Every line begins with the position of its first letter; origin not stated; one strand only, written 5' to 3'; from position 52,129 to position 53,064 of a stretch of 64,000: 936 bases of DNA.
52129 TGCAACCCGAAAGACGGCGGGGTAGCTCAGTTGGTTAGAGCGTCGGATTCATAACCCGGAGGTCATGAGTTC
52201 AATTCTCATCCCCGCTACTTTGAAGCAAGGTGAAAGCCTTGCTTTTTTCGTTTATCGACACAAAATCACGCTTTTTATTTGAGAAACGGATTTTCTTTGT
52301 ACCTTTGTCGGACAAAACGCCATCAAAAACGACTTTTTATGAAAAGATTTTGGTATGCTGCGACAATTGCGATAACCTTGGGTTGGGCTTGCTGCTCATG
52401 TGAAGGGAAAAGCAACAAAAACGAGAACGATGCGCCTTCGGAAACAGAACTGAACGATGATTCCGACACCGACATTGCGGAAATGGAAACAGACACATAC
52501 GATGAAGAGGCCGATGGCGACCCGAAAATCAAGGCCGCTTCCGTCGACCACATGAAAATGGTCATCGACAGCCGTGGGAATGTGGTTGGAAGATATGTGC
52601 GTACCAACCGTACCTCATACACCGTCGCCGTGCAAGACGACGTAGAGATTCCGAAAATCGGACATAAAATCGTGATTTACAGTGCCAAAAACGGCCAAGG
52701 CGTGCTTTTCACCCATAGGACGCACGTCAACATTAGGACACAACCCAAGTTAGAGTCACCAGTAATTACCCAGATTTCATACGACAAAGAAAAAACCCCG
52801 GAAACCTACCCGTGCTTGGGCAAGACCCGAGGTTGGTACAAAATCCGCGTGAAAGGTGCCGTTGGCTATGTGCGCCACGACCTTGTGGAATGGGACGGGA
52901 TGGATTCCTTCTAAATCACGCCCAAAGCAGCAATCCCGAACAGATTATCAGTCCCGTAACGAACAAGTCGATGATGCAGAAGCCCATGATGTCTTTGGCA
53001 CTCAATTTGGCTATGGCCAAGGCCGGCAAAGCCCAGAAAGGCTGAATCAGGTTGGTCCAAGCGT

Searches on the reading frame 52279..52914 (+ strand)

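Call 66: search_protein_families(library=pfam, proteins=[window:52279-52914:+], max_evalue=0.001)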
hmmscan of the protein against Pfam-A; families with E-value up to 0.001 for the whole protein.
window:52279-52914:+ (211 aa): 1 family
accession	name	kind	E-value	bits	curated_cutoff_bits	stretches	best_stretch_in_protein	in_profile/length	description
PF08239.17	SH3_3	-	3.7e-08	33.9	27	1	149-203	2-53/54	Bacterial SH3 domain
